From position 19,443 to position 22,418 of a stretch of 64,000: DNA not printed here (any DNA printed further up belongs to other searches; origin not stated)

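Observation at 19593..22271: Paralog of the S-layer candidate with circularly permuted domain order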

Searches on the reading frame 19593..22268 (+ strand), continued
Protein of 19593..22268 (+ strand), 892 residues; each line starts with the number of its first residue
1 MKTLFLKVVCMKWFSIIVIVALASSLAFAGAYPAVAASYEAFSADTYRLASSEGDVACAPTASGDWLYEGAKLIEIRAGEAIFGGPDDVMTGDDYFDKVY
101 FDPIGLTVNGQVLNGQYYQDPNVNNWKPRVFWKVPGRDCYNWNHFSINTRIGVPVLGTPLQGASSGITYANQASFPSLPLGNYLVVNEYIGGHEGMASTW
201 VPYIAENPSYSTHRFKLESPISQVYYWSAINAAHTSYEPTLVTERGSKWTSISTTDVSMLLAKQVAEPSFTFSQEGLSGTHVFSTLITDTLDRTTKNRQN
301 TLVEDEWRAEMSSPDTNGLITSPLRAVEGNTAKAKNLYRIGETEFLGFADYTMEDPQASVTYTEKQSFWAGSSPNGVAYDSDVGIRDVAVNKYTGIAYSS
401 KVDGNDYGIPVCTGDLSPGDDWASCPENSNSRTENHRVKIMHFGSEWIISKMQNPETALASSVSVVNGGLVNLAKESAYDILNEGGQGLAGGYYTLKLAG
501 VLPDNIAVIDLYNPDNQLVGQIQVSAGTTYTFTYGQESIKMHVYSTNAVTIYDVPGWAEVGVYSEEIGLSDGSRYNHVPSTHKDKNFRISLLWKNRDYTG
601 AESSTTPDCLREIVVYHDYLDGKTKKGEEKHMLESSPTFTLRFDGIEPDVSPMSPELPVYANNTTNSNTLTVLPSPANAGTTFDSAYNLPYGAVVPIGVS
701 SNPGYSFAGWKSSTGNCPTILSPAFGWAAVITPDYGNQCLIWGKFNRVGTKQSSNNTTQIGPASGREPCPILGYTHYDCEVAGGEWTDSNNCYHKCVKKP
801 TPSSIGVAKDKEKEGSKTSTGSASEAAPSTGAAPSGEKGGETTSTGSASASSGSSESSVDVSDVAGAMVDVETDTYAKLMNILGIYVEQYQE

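Call 39: fold_search(model_id=the predicted structure, library=pdb)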
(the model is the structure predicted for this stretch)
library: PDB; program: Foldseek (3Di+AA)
matches with E <= 10: 595; with E <= 0.001: 0
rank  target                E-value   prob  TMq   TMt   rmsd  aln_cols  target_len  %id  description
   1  6nu7                  1.0e-02  0.07  0.07  0.10  26.4       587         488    9  Structure of sucrose-6-phosphate hydrolase from Lactobacillus gasseri (released 2020-02-05)
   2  9ma0_A                2.4e-02  0.03  0.06  0.08  25.7       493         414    8  Cryo-EM structure of EBV gp350 D123 in complex with neutralizing antibody 4A11 (released 2026-03-18)
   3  6tte_A                6.0e-02  0.03  0.06  0.06  36.7       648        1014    8  Beta-galactosidase in complex with PETG (released 2020-01-15)
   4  9pr9_C                7.0e-02  0.21  0.06  0.09  20.2       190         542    9  Crystal structure of the Clostridiodes difficile CspA homodimer (released 2026-01-21)
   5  2c4i                  7.4e-02  0.08  0.05  0.15  32.8       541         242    5  Crystal structure of engineered avidin (released 2006-07-05)
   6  5xj0_D                1.1e-01  0.06  0.07  0.05  22.7       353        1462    7  T. thermophilus RNA polymerase holoenzyme bound with gp39 and gp76 (released 2017-12-20)
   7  6z8y_B                1.3e-01  0.02  0.05  0.07  36.2       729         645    9  Copper transporter OprC (released 2021-06-09)
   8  4g7o_D                1.4e-01  0.07  0.06  0.04  19.1       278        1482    8  Crystal structure of Thermus thermophilus transcription initiation complex containing 2 nt of RNA (released 2012-10-31)
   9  8h1s_A                1.4e-01  0.02  0.06  0.06  37.9       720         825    8  Crystal structure of apo-LptDE complex (released 2023-10-11)
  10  3t2o_A                1.4e-01  0.02  0.06  0.05  36.0       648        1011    7  E. coli (lacZ) beta-galactosidase (S796D) (released 2012-01-18)
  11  2x56                  1.5e-01  0.02  0.05  0.11  36.6       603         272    6  Yersinia Pestis Plasminogen Activator Pla (Native) (released 2010-07-28)
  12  3vd9_A                1.5e-01  0.02  0.06  0.05  36.1       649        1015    7  E. coli (lacZ) beta-galactosidase (N460S) in complex with IPTG (released 2012-04-11)
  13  7by5                  1.5e-01  0.02  0.06  0.04  25.8       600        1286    6  Tetanus neurotoxin mutant-(H233A/E234Q/H237A/Y375F) (released 2021-02-17)
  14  3i3b_A                1.5e-01  0.02  0.05  0.05  35.9       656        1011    7  E.coli (lacz) Beta-Galactosidase (M542A) in Complex with D-Galactopyranosyl-1-on (released 2010-05-12)
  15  9y45_A                1.6e-01  0.02  0.05  0.05  36.3       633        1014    7  His-tagged beta galactosidase (LacZ) on a Ni-NTA lipid monolayer grid (released 2025-11-26)
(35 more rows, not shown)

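Call 47: search_protein_families(library=pfam, alignment_id=A1, max_evalue=0.01)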
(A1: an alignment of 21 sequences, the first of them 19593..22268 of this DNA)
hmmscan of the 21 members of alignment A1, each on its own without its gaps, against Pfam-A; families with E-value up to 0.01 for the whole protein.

A. member 1, window:19593-22268:+ (892 aa): 1 family
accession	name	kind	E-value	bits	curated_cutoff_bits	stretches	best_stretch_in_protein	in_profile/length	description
PF18998.6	Flg_new_2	-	0.0025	18.2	23.6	0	676-716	7-46/73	Divergent InlB B-repeat domain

B. families by the number of members that match (of 21 scanned): 8 families
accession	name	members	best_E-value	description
PF18911.6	PKD_4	1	2.1e-24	PKD domain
PF00801.26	PKD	1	1e-16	PKD domain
PF17963.7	Big_9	1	4.6e-11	Bacterial Ig domain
PF22352.2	K319L-like_PKD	1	3.2e-05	K319L-like, PKD domain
PF19077.6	Big_13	1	6.8e-05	Bacterial Ig-like domain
PF17957.7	Big_7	1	0.00015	Bacterial Ig domain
PF00630.25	Filamin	1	0.00041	Filamin/ABP280 repeat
PF18998.6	Flg_new_2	1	0.0025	Divergent InlB B-repeat domain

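Call 48: search_protein_families(library=pfam, proteins=[P0064, P0083, P0007, P0005, P0003, P0010, P0015, P0008, P0014], max_evalue=0.01)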
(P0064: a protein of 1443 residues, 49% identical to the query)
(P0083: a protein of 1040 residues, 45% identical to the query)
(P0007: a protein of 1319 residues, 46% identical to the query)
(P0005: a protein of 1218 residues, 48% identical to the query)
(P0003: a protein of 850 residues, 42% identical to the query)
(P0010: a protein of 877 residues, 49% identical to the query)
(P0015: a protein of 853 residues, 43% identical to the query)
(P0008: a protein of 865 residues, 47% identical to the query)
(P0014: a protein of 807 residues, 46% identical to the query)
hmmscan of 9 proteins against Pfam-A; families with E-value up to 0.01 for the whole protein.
P0064 (1443 aa): 0 families

P0083 (1040 aa): 0 families

P0007 (1319 aa): 6 families
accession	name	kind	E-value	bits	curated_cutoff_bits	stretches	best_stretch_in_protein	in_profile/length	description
PF18911.6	PKD_4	-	2.1e-24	85.8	27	3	1085-1172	1-81/85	PKD domain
PF00801.26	PKD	-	1e-16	61.1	23.5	3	1131-1168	43-73/80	PKD domain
PF17963.7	Big_9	-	4.6e-11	43.9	23.6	1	1085-1174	1-88/89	Bacterial Ig domain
PF22352.2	K319L-like_PKD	-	3.2e-05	24.3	27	1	1136-1176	46-84/84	K319L-like, PKD domain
PF19077.6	Big_13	-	6.8e-05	23.7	27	0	1144-1175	66-99/102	Bacterial Ig-like domain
PF00630.25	Filamin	-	0.00041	21.6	26.9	0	988-1065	9-82/93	Filamin/ABP280 repeat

P0005 (1218 aa): 1 family
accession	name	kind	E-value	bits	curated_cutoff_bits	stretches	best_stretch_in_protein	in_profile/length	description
PF17957.7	Big_7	-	0.00015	22.7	24.1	0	1097-1145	16-58/70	Bacterial Ig domain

P0003 (850 aa): 0 families

P0010 (877 aa): 0 families

P0015 (853 aa): 0 families

P0008 (865 aa): 0 families

P0014 (807 aa): 0 families

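Call 50: find_related_loci(query=A1, collection=genome_contigs, flank=3500)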
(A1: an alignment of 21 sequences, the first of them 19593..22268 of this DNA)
Query A1 (892 aa) in genome_contigs; peptide patterns used: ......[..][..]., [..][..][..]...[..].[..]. (x = any residue, [..] = any of these).
19 stretches matched a pattern; 13 encode a relative of the query (tblastn E <= 1e-3); 12 distinct loci.
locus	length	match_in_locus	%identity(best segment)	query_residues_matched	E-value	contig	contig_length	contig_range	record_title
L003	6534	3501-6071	42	4-891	0e+0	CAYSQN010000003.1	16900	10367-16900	MAG TPA_asm: Candidatus Micrarchaeota archaeon isolate binchicken_co105_55 genome assembly, contig: NODE_4270_length_169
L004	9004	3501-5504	45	11-646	5e-166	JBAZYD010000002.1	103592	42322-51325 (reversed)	MAG: Candidatus Micrarchaeia archaeon isolate SO_2017_GW1_72 NODE_1324_length_103592_cov_1.307872_OW334_2017, whole geno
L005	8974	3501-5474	46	11-646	2e-160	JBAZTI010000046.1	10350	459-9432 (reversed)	MAG: Candidatus Micrarchaeia archaeon isolate SO_2017_GW1_2 NODE_24072_length_10350_cov_0.866086_OW334_2017, whole genom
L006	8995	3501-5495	47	11-659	0e+0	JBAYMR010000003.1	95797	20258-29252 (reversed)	MAG: Candidatus Micrarchaeia archaeon isolate SO_2016_LW1_44 scaffold00098_LW64-88_2016, whole genome shotgun sequence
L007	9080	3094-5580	49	11-653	1e-133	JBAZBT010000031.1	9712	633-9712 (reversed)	MAG: Candidatus Micrarchaeia archaeon isolate SO_2017_GW1_119 NODE_26199_length_9712_cov_0.898174_OW334_2017, whole geno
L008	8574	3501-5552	46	7-661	1e-169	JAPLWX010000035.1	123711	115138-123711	MAG: Candidatus Micrarchaeota archaeon isolate LacPavin_0419_WC90_MAG_54_17 LacPavin_0419_WC90_scaffold_34530, whole gen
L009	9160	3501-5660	46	38-687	2e-105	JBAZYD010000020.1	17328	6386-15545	MAG: Candidatus Micrarchaeia archaeon isolate SO_2017_GW1_72 NODE_12370_length_17328_cov_1.423813_OW334_2017, whole geno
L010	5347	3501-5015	47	48-653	4e-97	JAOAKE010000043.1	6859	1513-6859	MAG: Candidatus Micrarchaeota archaeon isolate SKW311 NODE_43_length_6859_cov_4.983928, whole genome shotgun sequence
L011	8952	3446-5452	44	40-662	6e-94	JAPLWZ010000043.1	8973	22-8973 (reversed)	MAG: Candidatus Micrarchaeota archaeon isolate LacPavin_0920_WC57_MAG_51_7 LacPavin_0920_WC57_scaffold_626291, whole gen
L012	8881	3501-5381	41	23-647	4e-71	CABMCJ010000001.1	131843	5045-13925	uncultured archaeon isolate LFW-35 genome assembly, contig: LFW35_1, whole genome shotgun sequence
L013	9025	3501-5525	37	71-663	4e-69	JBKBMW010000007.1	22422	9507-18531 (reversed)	MAG: Candidatus Anstonellaceae archaeon isolate 21I_052.bin.42 NODE_7_length_22422_cov_4.684806, whole genome shotgun se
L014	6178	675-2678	41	58-647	6e-79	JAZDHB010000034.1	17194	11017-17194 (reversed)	MAG: Candidatus Micrarchaeota archaeon isolate MEGAHIT-group-0.296 k141_16193835, whole genome shotgun sequence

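Call 51: list_cluster_members(proteins=[P0001, P0037])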
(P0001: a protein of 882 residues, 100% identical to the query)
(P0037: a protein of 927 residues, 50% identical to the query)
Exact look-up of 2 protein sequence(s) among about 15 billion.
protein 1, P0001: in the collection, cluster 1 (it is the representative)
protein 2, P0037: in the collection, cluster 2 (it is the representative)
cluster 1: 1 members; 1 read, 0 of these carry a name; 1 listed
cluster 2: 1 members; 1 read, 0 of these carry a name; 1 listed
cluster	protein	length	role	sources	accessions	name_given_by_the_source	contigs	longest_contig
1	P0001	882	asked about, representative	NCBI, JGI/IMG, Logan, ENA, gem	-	-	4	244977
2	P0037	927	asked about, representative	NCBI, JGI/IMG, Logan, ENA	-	-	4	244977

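Call 69: search_protein_representatives(alignment_id=A1)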
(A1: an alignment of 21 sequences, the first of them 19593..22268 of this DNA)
Query: 21 sequences, 889 profile positions. Proteins with E-value up to 0.001 (for the whole library): 319; up to 1e-10: 257; up to 1e-30: 160. The best 150 are listed.
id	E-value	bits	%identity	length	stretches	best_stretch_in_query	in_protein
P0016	0.0e+00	1249.7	-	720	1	10-713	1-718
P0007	0.0e+00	1151.6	-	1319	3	10-686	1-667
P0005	0.0e+00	1130.6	-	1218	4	21-776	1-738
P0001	0.0e+00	1128.4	-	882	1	10-887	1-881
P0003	0.0e+00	1091.1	-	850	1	10-887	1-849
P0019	0.0e+00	1066.8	-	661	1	10-670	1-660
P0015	0.0e+00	1058.0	-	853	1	10-886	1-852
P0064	3.0e-238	810.0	-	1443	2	287-671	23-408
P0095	1.5e-227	774.5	-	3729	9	40-574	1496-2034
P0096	3.9e-204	697.1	-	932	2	288-672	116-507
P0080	7.9e-195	666.3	-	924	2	289-671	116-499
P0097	7.3e-190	649.9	-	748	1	5-670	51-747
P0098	2.3e-172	592.0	-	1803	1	29-703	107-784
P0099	1.4e-162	559.6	-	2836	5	72-573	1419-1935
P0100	4.3e-158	544.7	-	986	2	286-678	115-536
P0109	1.4e-124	433.8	-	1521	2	69-584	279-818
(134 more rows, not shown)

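Call 78: find_homologous_proteins(query=P0097, max_evalue=1e-20)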
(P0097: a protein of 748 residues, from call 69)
Query P0097 (748 aa): 7 proteins with E <= 1e-20 among 8000 candidates.
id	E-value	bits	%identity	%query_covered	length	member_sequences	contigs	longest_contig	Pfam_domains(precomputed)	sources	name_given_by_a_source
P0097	0.0e+0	1691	100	100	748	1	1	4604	-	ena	-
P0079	6.2e-236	803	56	49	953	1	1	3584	PF05124.18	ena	-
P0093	1.3e-161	558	49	49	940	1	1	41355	PF05124.18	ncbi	ncbi:MAG: S-layer protein [Candidatus Anstonellaceae archaeon]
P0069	5.9e-130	453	50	50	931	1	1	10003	PF05124.18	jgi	-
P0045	7.9e-130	453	49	49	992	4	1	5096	PF05124.18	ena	-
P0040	3.1e-123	431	47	52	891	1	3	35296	PF05124.18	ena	-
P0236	4.7e-29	120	33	47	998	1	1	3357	PF05124.18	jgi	-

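Call 79: find_encoding_contigs(protein=P0097, flank=4000, max_places=3)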
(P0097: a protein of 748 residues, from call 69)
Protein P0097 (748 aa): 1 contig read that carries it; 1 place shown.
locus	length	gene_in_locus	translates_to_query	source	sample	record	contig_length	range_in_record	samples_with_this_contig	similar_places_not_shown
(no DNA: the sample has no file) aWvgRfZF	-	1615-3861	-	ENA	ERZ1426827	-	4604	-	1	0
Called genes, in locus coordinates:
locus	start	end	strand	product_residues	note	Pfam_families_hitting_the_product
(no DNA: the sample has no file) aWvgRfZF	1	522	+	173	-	?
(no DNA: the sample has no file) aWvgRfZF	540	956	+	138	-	PF00731:AIRC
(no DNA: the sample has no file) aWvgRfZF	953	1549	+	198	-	PF08704:GCD14, PF00398:RrnaAD (weak), PF05175:MTS (faint), PF06325:PrmA (weak), PF13847:Methyltransf_31 (weak), PF08241:Methyltransf_11 (weak), PF13649:Methyltransf_25 (weak)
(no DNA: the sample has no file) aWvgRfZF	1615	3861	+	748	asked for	-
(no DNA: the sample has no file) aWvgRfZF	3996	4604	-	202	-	?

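Call 80: find_encoding_contigs(protein=P0079, flank=4000, max_places=3)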
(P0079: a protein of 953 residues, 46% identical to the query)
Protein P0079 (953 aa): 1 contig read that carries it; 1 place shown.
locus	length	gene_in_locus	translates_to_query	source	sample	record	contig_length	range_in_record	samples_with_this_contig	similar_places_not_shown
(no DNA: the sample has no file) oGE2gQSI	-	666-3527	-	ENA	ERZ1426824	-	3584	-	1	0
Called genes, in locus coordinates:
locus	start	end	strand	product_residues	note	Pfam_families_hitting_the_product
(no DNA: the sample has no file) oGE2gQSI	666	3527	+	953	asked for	PF05124:S_layer_C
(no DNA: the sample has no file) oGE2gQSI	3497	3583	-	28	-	?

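Call 89: search_solved_structures(query=A1, max_evalue=10, show_alignments=2)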
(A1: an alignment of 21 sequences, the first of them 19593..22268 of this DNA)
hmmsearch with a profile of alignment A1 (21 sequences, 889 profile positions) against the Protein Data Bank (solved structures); distinct sequences matched with E-value up to 10: 0.
